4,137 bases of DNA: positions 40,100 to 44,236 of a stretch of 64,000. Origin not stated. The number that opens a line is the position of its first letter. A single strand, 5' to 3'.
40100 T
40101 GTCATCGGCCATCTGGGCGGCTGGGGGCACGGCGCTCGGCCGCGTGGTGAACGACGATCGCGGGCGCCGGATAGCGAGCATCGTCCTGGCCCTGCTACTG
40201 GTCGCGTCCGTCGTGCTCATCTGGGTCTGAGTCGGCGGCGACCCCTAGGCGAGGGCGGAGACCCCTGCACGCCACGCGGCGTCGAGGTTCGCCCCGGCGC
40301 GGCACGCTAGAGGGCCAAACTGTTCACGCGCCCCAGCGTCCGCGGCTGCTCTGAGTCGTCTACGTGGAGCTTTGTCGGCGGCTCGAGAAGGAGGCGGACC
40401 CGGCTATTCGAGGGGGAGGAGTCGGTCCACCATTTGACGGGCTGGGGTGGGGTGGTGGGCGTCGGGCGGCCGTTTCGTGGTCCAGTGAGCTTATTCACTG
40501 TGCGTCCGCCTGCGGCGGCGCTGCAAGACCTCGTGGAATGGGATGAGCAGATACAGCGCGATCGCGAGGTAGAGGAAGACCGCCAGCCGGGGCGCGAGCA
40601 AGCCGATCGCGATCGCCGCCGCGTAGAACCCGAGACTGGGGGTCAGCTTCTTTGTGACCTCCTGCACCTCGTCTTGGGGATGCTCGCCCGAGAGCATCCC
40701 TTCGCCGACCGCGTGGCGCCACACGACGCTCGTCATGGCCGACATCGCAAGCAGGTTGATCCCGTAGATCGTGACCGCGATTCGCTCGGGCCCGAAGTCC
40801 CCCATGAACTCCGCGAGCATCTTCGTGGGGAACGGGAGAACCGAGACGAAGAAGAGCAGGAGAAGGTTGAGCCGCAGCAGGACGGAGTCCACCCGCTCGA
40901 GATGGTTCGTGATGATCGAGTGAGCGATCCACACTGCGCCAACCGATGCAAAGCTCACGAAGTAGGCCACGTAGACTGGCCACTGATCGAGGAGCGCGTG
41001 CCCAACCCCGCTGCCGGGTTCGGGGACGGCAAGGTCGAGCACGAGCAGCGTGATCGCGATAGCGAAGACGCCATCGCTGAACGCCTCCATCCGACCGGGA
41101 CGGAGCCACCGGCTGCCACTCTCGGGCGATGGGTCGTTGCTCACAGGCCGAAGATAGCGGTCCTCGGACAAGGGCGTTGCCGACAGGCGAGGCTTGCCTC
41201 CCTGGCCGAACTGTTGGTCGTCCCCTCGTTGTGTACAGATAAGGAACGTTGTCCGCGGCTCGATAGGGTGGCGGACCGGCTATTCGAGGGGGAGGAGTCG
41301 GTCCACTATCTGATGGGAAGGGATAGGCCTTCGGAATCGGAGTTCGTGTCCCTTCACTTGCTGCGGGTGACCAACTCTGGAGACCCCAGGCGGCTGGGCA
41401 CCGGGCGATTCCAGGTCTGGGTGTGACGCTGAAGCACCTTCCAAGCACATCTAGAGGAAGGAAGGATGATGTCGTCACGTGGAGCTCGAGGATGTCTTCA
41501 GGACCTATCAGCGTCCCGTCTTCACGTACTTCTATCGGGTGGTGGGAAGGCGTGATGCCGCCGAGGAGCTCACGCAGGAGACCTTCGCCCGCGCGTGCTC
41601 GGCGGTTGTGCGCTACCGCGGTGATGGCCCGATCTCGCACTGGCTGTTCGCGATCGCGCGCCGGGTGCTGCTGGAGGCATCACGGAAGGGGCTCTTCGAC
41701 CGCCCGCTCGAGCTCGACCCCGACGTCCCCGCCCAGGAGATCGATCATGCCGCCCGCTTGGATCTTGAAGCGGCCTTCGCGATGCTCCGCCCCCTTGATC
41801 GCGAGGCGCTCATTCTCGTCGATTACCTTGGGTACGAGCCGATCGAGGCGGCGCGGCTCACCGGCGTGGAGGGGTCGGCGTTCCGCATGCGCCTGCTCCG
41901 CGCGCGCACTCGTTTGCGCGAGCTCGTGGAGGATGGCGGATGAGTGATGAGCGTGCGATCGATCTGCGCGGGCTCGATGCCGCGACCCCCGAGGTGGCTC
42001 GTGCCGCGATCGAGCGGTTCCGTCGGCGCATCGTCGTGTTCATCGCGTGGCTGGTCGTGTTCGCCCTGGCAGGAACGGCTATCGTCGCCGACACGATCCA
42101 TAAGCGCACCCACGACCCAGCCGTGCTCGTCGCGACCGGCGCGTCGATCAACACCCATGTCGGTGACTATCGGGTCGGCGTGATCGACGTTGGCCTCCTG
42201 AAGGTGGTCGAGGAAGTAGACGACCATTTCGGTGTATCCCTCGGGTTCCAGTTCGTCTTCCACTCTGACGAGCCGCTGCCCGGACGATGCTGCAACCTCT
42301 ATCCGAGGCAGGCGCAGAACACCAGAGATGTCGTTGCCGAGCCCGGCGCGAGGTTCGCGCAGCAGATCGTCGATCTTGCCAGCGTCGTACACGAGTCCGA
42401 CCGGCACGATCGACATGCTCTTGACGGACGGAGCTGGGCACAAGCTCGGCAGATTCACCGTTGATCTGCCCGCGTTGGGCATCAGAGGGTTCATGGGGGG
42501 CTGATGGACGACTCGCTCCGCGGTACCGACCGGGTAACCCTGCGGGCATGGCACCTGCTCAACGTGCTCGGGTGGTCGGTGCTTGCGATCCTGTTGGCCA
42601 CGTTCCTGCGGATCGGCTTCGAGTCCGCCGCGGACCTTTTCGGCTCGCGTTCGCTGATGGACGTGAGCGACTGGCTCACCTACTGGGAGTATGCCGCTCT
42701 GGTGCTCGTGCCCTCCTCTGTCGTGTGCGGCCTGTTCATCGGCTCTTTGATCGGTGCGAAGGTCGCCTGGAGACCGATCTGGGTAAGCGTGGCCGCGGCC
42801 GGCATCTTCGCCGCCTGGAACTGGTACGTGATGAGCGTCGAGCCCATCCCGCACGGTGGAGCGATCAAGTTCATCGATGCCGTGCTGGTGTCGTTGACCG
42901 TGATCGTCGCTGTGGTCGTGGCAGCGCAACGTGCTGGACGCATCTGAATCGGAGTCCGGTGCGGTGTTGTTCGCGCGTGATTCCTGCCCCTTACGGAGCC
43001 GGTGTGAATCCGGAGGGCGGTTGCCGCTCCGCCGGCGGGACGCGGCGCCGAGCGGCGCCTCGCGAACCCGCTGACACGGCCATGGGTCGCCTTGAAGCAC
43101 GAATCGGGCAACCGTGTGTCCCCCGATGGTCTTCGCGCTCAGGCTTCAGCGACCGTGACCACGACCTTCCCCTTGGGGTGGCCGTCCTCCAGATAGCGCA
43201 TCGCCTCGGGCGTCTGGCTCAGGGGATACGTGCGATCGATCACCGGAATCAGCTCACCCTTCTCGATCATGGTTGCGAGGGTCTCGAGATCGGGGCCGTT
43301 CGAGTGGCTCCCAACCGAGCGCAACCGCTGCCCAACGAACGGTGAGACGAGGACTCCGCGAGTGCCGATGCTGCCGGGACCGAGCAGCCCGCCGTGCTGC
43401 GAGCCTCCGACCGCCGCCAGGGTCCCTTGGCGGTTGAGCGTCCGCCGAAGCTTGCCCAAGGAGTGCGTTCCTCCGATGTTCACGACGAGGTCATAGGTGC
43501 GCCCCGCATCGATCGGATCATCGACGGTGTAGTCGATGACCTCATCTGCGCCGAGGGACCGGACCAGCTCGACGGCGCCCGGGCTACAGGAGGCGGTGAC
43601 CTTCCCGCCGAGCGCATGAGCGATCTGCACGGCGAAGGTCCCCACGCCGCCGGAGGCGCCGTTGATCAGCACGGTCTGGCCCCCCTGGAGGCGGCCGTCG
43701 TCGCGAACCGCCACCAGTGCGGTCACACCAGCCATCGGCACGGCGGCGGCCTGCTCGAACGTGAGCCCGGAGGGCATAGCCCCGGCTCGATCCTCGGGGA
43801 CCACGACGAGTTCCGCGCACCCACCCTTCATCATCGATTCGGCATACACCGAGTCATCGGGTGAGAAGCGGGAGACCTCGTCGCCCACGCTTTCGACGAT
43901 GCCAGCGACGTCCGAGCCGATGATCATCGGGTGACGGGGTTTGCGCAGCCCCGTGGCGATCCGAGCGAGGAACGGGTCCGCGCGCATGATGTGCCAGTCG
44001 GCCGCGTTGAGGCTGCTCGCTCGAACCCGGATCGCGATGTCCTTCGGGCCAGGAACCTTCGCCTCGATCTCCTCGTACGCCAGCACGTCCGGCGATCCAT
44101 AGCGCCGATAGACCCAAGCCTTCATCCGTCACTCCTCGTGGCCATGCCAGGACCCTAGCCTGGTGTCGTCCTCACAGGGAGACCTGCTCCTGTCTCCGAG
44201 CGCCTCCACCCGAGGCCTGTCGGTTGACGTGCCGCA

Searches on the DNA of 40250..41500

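Call 95: search_rna_families(source=window, start=40250, end=41500, threshold=evalue, max_evalue=1)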
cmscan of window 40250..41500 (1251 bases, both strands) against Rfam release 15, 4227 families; matches with E-value up to 1: 0.
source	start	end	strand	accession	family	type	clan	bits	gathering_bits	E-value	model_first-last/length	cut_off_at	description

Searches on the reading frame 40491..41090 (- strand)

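Call 28: search_protein_families(library=pfam, proteins=[window:40491-41090:-], max_evalue=0.001)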
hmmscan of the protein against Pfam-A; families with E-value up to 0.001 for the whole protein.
window:40491-41090:- (199 aa): 1 family
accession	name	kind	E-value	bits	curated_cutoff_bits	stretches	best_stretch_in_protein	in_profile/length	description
PF06736.16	TMEM175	-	1.7e-26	93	25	1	1-86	2-88/88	Endosomal/lysosomal potassium channel TMEM175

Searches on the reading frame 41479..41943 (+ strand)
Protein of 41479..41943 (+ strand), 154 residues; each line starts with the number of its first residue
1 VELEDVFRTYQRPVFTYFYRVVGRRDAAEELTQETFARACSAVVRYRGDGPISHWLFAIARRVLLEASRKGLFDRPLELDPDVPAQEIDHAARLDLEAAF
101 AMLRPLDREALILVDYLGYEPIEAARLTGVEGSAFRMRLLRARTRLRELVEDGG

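Call 73: search_protein_families(library=pfam, proteins=[window:41479-41943:+], max_evalue=0.001)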
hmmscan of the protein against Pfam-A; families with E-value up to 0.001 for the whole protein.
window:41479-41943:+ (154 aa): 2 families
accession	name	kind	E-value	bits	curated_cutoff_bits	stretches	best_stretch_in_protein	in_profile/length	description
PF04542.20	Sigma70_r2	-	4.6e-13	49.2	24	1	7-70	2-67/71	Sigma-70 region 2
PF08281.18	Sigma70_r4_2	-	6e-07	29.5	25.7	1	94-146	2-54/54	Sigma-70, region 4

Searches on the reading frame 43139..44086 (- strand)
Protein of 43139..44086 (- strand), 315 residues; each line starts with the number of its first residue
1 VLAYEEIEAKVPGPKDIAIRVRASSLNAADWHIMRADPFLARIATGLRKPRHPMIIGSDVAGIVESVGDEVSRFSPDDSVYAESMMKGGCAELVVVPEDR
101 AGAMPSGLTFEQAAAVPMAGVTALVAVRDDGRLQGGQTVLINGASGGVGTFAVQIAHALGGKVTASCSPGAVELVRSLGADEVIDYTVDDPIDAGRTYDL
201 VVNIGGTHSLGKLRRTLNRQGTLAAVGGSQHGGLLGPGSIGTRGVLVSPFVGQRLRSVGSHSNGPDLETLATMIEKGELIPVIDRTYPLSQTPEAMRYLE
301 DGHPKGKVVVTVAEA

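Call 28: search_protein_families(library=pfam, proteins=[window:43139-44086:-], max_evalue=0.001)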
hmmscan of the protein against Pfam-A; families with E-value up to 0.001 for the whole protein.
window:43139-44086:- (315 aa): 3 families
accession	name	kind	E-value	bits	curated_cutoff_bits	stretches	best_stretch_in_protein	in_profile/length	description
PF13602.12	ADH_zinc_N_2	-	3.1e-24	86.9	27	1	178-310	1-134/134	Zinc-binding dehydrogenase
PF08240.17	ADH_N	-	2.1e-14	54.1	23.5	1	13-102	1-100/104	Alcohol dehydrogenase GroES-like domain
PF00107.32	ADH_zinc_N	-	1.1e-11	45.3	31.8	1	147-236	1-98/129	Zinc-binding dehydrogenase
